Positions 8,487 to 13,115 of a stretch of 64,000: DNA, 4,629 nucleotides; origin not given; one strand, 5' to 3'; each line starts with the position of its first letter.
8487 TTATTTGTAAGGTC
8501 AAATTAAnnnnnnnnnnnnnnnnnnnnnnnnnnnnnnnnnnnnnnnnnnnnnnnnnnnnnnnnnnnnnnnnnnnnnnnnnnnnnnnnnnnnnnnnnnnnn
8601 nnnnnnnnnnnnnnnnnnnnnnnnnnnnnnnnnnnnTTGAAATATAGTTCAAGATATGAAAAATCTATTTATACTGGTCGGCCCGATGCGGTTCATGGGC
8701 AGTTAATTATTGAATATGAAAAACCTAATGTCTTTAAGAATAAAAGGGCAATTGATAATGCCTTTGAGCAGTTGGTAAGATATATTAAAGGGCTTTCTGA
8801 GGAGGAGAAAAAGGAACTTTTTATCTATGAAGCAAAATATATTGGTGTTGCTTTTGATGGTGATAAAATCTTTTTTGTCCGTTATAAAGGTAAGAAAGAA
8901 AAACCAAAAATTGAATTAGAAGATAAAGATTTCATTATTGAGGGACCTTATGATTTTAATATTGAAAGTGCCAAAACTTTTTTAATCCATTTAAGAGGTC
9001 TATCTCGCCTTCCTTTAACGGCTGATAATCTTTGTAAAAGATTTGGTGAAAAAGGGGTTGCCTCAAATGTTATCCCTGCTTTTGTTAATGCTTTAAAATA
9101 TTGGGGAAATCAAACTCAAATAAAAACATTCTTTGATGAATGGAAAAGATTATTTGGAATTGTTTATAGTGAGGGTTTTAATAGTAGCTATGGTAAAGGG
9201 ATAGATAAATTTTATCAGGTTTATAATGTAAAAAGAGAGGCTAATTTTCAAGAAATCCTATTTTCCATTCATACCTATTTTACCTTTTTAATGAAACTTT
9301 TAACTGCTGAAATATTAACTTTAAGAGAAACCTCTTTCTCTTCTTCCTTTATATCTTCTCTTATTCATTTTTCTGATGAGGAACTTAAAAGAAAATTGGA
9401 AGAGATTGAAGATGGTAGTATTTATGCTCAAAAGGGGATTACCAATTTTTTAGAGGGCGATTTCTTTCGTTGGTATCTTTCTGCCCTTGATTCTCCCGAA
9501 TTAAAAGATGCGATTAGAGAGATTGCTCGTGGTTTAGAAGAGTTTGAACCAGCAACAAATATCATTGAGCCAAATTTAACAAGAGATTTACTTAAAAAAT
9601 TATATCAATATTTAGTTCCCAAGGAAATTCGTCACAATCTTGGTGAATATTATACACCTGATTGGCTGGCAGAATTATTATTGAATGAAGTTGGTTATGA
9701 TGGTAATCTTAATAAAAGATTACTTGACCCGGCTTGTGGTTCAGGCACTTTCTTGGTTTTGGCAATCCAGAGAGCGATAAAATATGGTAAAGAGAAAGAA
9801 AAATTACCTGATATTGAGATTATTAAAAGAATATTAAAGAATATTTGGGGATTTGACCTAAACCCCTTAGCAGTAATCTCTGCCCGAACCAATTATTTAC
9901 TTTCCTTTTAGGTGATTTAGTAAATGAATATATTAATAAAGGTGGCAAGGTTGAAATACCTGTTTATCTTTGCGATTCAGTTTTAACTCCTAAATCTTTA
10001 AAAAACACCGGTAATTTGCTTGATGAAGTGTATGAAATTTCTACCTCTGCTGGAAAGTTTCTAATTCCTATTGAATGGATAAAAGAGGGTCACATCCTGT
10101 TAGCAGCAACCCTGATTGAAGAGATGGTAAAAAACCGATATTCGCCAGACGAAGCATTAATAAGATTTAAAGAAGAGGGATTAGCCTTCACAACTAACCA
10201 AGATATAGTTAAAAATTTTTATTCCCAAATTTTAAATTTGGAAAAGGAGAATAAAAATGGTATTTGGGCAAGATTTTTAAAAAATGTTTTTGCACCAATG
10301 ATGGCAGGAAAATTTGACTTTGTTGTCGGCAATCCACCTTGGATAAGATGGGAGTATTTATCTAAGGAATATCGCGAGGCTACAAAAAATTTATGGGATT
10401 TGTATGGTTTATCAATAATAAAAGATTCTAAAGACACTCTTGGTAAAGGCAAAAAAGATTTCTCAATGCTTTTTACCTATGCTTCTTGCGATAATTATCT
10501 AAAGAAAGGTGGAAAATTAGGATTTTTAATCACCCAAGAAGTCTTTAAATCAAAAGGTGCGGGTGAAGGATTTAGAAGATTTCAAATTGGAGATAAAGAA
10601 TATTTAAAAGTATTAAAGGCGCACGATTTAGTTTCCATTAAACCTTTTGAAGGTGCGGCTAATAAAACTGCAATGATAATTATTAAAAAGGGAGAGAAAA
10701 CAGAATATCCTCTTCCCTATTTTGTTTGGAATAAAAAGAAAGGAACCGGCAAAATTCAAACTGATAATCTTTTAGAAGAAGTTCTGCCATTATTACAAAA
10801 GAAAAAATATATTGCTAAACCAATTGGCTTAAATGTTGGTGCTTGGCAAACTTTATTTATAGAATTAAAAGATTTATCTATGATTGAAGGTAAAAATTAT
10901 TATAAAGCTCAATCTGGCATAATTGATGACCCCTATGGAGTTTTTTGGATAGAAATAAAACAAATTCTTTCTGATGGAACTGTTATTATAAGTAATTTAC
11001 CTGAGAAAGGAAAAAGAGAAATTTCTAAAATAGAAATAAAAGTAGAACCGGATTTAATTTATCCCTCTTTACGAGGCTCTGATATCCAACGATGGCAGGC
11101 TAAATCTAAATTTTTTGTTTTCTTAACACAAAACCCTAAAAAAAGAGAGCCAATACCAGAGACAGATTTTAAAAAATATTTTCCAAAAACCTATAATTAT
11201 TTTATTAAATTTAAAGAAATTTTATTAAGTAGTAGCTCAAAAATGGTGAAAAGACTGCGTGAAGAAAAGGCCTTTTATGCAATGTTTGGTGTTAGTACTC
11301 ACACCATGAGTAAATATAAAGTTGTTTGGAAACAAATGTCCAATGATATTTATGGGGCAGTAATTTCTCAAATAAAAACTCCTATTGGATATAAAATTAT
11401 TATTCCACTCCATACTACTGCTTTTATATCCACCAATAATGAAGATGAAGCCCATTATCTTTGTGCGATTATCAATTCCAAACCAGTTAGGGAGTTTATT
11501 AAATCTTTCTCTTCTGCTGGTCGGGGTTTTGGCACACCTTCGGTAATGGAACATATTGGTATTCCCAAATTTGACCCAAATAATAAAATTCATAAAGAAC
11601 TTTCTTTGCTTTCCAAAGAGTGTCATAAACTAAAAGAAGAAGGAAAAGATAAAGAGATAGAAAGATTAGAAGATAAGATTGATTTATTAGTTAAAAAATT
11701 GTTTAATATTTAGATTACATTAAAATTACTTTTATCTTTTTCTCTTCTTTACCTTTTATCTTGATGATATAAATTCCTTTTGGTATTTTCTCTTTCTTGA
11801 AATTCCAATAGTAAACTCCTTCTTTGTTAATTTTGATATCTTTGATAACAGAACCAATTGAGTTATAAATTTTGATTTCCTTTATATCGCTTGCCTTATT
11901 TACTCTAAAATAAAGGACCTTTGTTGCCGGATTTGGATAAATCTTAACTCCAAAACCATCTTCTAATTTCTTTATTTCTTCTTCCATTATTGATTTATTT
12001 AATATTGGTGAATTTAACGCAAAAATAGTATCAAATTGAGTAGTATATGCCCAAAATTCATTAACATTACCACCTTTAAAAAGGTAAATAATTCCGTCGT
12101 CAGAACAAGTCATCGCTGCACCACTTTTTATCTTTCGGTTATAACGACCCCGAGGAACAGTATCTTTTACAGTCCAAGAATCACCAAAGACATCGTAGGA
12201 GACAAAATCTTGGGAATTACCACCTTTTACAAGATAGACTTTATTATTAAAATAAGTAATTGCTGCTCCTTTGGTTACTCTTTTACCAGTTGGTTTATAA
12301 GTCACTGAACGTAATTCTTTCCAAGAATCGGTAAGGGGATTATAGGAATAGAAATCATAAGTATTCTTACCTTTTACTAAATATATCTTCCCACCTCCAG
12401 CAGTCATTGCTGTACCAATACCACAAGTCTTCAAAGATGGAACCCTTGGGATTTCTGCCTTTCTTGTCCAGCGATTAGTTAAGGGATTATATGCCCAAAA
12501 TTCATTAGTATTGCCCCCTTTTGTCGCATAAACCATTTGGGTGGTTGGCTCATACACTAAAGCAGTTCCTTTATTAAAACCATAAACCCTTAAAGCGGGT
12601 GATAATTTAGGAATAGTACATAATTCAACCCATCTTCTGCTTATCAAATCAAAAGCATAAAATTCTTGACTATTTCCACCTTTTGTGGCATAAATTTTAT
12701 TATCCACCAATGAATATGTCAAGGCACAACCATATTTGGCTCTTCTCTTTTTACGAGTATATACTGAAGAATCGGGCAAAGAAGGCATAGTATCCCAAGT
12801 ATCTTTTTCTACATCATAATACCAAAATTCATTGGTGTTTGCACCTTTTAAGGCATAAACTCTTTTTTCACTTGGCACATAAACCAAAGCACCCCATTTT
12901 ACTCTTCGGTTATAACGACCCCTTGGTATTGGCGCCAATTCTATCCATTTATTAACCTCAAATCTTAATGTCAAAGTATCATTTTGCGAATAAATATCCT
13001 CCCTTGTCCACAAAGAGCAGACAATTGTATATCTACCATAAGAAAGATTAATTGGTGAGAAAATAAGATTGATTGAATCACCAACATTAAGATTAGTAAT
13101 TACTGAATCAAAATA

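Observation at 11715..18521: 2268-aa T9SS cargo protein with ten CARDB-like repeats and a Kelch-like propeller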

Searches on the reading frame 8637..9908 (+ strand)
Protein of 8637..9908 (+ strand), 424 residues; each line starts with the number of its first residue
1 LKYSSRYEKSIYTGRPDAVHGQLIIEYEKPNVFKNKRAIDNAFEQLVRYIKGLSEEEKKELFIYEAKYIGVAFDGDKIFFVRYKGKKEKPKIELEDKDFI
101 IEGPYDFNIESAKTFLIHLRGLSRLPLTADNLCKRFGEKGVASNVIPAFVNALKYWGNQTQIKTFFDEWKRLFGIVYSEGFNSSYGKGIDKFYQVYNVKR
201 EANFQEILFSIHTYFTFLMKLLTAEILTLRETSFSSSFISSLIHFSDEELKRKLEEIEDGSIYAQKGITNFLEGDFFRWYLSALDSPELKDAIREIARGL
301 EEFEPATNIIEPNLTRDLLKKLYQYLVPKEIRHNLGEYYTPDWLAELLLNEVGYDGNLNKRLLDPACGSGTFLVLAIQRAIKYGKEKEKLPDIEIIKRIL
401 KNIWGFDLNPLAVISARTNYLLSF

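Call 11: search_protein_families(library=pfam, proteins=[window:8637-9908:+], max_evalue=0.01)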
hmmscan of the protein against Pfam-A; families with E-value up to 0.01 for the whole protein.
window:8637-9908:+ (424 aa): 3 families
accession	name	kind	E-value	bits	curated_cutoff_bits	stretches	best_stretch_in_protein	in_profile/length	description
PF02384.22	N6_Mtase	-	1.4e-08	34.9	20.4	1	316-422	3-99/311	N-6 DNA Methylase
PF01170.24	UPF0020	-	0.00021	21.5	22.3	1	359-419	29-95/197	RMKL-like, methyltransferase domain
PF20473.4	MmeI_Mtase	-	0.00079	19.1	27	1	360-385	21-46/259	MmeI, DNA-methyltransferase domain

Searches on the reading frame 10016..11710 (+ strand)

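Call 11: search_protein_families(library=pfam, proteins=[window:10016-11710:+], max_evalue=0.01)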
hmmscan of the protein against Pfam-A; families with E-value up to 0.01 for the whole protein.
window:10016-11710:+ (565 aa): 2 families
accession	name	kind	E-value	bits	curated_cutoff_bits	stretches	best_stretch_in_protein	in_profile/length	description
PF07669.17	Eco57I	-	1.1e-12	48.8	25.3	1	60-197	34-159/171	Eco57I restriction-modification methylase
PF12950.13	TaqI_C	-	0.0019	18.9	26.5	1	350-503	2-102/118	TaqI-like C-terminal specificity domain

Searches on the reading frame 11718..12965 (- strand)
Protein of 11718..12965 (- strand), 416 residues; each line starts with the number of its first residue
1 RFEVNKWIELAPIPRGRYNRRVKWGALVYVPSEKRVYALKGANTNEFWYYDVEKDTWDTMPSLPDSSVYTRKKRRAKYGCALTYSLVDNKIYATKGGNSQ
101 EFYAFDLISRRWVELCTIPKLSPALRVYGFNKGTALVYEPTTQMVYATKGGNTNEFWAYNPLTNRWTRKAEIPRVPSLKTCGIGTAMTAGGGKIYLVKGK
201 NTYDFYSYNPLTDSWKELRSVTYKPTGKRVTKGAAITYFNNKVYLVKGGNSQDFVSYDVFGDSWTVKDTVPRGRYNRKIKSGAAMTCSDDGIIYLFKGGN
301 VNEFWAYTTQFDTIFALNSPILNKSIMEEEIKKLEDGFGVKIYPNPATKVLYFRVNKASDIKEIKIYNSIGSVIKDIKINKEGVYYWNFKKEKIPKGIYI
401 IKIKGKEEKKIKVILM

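Call 51: search_solved_structures(query=window:11718-12965:-, max_evalue=0.01)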
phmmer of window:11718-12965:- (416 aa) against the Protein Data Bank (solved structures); distinct sequences matched with E-value up to 0.01: 63 (the best 60 are shown).
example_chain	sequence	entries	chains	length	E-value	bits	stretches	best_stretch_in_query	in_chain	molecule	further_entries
8pjs_A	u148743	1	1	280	6.5e-15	58.1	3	145-229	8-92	SAKeCEref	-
7q58_A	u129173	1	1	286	5.9e-12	48.4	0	151-227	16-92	SAKe6BR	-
8pjw_A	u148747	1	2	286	1.2e-10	44.1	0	153-250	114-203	SAKe6FE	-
8pjy_A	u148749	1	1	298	2.9e-10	42.9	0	154-245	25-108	SAKe6EEref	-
7yen_A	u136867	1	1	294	2.1e-06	30.1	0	155-223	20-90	Kelch-like ECH-associated protein 1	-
5a10_A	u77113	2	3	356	2.2e-06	30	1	154-251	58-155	THIOCYANATE FORMING PROTEIN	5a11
7ofe_A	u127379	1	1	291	2.3e-06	30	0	156-223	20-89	Kelch-like ECH-associated protein 1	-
8q1q_A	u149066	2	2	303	2.4e-06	29.9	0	155-223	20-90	Kelch-like ECH-associated protein 1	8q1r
8a46_A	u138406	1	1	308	2.4e-06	29.9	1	155-223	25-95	Kelch-like ECH-associated protein 1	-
9uo8_A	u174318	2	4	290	2.4e-06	29.9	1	155-223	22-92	Kelch-like ECH-associated protein 1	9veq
5fnq_A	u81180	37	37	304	2.5e-06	29.9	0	155-223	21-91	KELCH-LIKE ECH-ASSOCIATED PROTEIN 1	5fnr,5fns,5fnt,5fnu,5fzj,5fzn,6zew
1x2j_A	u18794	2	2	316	2.8e-06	29.7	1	155-223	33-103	Kelch-like ECH-associated protein 1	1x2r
7c60_A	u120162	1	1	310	2.8e-06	29.7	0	155-223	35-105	Kelch-like ECH-associated protein 1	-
2dyh_A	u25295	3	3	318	2.9e-06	29.7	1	155-223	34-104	Kelch-like ECH-associated protein 1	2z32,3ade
6qmc_A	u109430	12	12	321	3e-06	29.6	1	155-223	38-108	Kelch-like ECH-associated protein 1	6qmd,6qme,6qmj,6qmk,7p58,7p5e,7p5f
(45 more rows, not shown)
